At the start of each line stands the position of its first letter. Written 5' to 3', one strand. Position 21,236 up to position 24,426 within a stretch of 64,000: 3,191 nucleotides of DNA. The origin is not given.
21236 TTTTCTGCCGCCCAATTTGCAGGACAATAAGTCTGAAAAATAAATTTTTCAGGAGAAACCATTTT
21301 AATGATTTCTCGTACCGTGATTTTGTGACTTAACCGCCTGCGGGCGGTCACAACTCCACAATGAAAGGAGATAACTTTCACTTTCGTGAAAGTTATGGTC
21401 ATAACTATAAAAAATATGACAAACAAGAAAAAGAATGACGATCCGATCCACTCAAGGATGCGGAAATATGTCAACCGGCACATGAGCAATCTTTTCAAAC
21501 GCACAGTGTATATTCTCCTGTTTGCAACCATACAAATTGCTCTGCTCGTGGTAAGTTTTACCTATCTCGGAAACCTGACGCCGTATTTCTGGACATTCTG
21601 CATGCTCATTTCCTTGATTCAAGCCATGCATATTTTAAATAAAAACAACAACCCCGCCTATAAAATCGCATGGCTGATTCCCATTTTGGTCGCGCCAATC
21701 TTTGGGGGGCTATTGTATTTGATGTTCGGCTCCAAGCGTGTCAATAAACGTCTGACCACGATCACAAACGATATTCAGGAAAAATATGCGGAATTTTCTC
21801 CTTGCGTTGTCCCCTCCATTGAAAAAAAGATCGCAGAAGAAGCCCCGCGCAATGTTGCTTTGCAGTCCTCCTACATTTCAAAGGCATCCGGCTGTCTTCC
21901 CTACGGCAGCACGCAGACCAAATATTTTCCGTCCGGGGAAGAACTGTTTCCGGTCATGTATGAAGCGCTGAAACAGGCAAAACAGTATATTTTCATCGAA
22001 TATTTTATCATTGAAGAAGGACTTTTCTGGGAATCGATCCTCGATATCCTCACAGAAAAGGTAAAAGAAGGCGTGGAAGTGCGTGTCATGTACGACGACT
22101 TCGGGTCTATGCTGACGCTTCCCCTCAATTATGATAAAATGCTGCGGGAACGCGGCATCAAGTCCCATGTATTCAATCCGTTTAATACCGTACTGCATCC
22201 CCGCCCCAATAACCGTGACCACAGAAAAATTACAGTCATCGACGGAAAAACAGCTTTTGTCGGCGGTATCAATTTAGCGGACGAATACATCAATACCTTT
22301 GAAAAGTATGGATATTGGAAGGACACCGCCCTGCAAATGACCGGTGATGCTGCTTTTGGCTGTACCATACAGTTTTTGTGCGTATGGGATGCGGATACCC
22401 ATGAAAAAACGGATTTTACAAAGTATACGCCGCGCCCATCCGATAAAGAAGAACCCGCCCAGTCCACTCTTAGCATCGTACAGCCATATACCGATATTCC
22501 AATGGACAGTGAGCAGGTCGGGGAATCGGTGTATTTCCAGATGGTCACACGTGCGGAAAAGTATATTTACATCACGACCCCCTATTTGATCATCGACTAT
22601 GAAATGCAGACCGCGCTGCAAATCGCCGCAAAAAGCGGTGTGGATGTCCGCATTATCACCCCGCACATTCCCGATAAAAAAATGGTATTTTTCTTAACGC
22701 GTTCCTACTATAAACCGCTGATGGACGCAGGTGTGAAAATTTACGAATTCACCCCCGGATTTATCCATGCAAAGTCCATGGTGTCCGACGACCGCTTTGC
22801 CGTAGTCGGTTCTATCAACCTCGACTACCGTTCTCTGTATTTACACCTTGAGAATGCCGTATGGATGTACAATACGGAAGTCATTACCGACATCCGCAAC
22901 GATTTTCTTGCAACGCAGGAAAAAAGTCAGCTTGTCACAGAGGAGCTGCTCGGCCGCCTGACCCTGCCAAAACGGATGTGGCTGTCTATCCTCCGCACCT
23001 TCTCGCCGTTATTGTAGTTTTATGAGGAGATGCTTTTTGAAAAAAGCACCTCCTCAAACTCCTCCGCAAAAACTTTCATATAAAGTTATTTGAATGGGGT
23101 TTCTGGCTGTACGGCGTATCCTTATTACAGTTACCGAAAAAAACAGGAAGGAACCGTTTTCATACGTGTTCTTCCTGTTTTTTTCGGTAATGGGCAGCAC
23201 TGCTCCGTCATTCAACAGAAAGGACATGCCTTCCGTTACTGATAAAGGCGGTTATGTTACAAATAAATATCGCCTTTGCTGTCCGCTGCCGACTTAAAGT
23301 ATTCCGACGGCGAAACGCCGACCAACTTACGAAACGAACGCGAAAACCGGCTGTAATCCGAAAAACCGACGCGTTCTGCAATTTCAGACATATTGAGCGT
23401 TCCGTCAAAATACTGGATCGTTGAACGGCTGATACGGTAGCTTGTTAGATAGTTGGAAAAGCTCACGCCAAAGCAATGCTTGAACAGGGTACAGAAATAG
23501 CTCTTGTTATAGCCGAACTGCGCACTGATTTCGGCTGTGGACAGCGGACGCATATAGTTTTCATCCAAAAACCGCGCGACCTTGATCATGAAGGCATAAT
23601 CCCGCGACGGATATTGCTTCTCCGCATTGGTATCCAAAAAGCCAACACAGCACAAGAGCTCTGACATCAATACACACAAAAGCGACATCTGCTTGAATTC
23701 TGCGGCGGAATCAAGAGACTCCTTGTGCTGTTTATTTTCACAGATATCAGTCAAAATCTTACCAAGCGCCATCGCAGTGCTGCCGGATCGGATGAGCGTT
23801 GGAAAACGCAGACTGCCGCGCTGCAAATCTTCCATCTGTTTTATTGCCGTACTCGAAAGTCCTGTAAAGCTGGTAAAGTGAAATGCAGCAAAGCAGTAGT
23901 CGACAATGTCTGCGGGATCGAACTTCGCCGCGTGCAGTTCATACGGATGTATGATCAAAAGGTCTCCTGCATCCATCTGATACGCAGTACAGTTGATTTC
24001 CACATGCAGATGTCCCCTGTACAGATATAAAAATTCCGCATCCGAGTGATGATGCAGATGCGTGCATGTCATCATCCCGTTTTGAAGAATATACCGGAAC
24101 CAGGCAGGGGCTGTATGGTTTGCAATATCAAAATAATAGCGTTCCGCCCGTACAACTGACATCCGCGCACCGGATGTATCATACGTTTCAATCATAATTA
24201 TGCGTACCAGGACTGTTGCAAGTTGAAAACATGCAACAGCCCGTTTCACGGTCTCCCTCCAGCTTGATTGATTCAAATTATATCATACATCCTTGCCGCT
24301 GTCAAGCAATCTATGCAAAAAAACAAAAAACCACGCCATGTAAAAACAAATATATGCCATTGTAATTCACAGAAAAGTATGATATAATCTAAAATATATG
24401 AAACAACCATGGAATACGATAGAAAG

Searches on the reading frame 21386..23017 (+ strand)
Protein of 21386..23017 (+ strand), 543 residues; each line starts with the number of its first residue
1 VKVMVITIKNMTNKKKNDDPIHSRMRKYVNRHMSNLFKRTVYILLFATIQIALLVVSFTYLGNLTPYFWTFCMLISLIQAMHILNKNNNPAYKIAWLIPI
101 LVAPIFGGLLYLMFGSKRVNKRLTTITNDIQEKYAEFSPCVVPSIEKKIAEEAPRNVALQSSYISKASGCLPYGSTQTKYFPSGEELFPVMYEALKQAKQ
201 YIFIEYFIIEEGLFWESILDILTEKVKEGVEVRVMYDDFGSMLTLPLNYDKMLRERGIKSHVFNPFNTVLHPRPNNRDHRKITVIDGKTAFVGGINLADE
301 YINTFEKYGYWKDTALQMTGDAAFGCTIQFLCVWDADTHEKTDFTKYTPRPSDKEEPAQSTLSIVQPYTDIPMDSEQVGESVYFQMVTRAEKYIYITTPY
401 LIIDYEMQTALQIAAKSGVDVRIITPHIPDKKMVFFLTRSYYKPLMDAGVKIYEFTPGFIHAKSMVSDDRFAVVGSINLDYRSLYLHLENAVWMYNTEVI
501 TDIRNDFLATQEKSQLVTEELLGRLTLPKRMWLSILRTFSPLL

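Call 10: search_protein_families(library=pfam, proteins=[window:21386-23017:+])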
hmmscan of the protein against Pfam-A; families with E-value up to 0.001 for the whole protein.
window:21386-23017:+ (543 aa): 3 families
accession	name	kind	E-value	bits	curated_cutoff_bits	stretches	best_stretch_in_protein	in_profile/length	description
PF13091.12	PLDc_2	-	7e-41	139.6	27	2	385-507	3-128/132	PLD-like domain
PF00614.28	PLDc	-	5.1e-17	61.5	21.9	2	276-301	3-28/28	Phospholipase D Active site motif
PF13396.11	PLDc_N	-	3.6e-11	43.3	23.3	1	78-115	5-41/42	Phospholipase_D-nuclease N-terminal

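Call 53: find_encoding_contigs(protein=window:21395-23017:+, flank=3000, max_places=10)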
Protein window:21395-23017:+ (540 aa): 4 contigs read that carry it; 3 places shown.
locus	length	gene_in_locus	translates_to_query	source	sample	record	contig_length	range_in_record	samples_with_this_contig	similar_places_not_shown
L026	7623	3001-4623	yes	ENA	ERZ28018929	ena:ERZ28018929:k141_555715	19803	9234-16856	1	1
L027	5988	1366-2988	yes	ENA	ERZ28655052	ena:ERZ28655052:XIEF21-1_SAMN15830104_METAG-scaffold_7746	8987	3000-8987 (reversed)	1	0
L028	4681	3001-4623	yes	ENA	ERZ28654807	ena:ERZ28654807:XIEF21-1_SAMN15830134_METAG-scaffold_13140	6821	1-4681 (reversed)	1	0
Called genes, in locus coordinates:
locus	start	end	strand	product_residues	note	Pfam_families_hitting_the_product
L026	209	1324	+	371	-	PF03977:OAD_beta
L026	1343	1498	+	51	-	-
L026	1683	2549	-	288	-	PF08220:HTH_DeoR, PF09397:FtsK_gamma (faint), PF00455:DeoRC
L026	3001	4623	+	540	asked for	PF13396:PLDc_N, PF13091:PLDc_2, PF00614:PLDc (weak), PF13091:PLDc_2, PF00614:PLDc (weak)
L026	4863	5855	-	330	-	PF02311:AraC_binding (weak), PF07883:Cupin_2 (faint), PF00165:HTH_AraC, PF12833:HTH_18, PF00165:HTH_AraC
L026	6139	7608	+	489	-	PF01547:SBP_bac_1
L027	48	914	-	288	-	PF08220:HTH_DeoR, PF09397:FtsK_gamma (faint), PF00455:DeoRC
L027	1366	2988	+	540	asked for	PF13396:PLDc_N, PF13091:PLDc_2, PF00614:PLDc (weak), PF13091:PLDc_2, PF00614:PLDc (weak)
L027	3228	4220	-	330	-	PF02311:AraC_binding (weak), PF07883:Cupin_2 (faint), PF00165:HTH_AraC, PF12833:HTH_18, PF00165:HTH_AraC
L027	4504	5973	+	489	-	PF01547:SBP_bac_1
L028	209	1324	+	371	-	PF03977:OAD_beta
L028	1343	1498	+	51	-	-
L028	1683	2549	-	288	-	PF08220:HTH_DeoR, PF09397:FtsK_gamma (faint), PF00455:DeoRC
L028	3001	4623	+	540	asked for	PF13396:PLDc_N, PF13091:PLDc_2, PF00614:PLDc (weak), PF13091:PLDc_2, PF00614:PLDc (weak)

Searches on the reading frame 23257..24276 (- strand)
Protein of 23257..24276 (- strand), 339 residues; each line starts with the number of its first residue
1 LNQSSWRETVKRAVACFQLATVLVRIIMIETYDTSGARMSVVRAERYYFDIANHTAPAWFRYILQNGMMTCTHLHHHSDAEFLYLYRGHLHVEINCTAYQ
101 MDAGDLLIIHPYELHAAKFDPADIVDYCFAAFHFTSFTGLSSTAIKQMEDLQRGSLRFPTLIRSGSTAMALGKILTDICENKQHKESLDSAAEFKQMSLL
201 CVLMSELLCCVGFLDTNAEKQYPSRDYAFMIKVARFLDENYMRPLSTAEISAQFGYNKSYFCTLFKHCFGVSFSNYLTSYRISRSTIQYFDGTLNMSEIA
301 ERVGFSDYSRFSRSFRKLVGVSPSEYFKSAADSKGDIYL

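Call 10: search_protein_families(library=pfam, proteins=[window:23257-24276:-])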
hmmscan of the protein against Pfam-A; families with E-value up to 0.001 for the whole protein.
window:23257-24276:- (339 aa): 4 families
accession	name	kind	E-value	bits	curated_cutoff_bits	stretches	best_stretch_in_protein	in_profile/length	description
PF12833.13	HTH_18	-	1e-18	67.8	33.6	1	251-328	2-79/80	Helix-turn-helix domain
PF00165.29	HTH_AraC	-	2e-18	66.5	26.6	2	294-327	9-41/42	Bacterial regulatory helix-turn-helix proteins, AraC family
PF02311.25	AraC_binding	-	9e-07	29.1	21.1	1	74-134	18-76/135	AraC-like ligand binding domain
PF07883.17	Cupin_2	-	1.9e-05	24.7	27.2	1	74-117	13-56/70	Cupin domain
